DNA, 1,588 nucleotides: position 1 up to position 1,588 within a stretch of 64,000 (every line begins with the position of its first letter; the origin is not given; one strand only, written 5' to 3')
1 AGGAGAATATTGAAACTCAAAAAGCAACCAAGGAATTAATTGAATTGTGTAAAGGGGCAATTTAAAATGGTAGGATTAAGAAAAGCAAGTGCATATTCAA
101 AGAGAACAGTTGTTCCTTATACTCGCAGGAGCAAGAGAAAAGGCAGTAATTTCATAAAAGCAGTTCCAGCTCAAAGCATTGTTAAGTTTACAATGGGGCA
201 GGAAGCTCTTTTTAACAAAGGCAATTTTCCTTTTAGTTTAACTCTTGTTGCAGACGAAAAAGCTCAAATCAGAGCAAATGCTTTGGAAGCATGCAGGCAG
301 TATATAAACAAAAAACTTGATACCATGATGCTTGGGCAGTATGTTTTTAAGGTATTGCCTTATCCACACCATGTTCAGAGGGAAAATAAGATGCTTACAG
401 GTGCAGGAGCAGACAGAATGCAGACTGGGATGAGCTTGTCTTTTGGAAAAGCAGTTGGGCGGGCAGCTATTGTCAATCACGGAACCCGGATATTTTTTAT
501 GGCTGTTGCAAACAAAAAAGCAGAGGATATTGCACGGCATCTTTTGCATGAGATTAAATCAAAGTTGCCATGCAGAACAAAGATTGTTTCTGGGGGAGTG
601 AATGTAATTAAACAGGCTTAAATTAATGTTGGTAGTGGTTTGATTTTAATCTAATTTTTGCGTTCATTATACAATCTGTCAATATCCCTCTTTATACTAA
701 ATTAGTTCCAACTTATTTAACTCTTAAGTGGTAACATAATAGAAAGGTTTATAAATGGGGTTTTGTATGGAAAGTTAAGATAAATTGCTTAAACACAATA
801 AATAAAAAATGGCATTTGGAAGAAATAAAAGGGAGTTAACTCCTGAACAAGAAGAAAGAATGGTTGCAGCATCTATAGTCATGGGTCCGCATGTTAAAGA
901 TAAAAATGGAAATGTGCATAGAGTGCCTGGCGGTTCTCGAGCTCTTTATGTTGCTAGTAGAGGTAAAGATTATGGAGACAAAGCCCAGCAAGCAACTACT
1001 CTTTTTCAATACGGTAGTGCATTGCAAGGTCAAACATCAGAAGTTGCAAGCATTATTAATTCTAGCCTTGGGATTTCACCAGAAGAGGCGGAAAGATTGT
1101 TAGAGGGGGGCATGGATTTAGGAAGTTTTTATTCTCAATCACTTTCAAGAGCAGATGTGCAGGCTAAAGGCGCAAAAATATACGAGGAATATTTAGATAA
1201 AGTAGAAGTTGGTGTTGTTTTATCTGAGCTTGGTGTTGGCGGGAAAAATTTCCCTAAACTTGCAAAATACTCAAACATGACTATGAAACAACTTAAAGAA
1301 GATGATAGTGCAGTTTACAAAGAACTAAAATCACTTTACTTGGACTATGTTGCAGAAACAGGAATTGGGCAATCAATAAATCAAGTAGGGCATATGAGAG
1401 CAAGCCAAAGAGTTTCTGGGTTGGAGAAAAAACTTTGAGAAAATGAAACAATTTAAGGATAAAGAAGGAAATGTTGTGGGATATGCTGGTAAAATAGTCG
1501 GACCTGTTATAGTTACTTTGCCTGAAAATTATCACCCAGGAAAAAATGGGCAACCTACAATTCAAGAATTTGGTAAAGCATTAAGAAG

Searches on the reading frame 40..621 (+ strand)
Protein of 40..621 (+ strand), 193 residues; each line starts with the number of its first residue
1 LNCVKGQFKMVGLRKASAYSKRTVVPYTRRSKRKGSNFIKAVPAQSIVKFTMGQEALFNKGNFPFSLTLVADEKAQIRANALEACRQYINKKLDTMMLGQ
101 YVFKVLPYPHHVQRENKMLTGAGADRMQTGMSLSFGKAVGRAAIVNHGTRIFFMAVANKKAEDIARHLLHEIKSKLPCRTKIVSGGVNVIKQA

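Call 12: search_protein_families(library=pfam, proteins=[window:40-621:+], max_evalue=0.01)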
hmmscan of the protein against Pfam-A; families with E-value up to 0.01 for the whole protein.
window:40-621:+ (193 aa): 1 family
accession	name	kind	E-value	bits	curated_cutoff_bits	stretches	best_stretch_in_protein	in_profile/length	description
PF00252.24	Ribosomal_L16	-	1.6e-26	93.2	27.9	1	28-183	7-132/132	Ribosomal protein L16p/L10e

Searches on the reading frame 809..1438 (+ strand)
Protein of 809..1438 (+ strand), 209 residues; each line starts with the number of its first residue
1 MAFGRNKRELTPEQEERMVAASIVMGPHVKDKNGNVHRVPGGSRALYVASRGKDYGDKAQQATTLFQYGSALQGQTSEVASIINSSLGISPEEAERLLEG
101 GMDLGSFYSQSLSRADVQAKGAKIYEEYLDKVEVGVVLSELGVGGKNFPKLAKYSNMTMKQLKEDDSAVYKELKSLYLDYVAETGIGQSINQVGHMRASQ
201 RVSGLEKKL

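Call 12: search_protein_families(library=pfam, proteins=[window:809-1438:+], max_evalue=0.01)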
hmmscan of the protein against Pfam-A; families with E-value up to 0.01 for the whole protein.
window:809-1438:+ (209 aa): 0 families

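Call 45: find_homologous_proteins(query=window:809-1435:+, max_evalue=0.001)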
Query window:809-1435:+ (209 aa): 1 proteins with E <= 0.001 among 273 candidates.
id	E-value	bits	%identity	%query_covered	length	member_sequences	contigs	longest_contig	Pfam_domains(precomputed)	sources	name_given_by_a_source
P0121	5.7e-128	443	100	100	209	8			-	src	-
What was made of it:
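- Tried and rejected: The word-index homology search returned only the query itself (call 45).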

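Call 52: search_protein_representatives(protein=window:809-1435:+)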
Query: 209 residues. Proteins with E-value up to 0.001 (for the whole library): 5; up to 1e-10: 4; up to 1e-30: 1. The best 5 are listed.
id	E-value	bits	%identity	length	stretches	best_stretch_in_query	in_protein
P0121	1.8e-128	442.7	100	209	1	1-209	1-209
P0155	1.7e-20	90.7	34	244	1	9-204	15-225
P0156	8.9e-16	75.3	35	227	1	3-197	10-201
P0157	2.2e-14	70.7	30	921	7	110-189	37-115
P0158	6.4e-04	36.6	28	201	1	51-196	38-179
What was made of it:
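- Tried and rejected: The full HMMER search of 1.8 billion representatives returned four distant relatives (call 52).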

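Call 54: search_protein_families(library=ncbifam, proteins=[window:809-1435:+], max_evalue=0.01)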
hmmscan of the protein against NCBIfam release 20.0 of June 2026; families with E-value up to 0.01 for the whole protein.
window:809-1435:+ (209 aa): 0 families
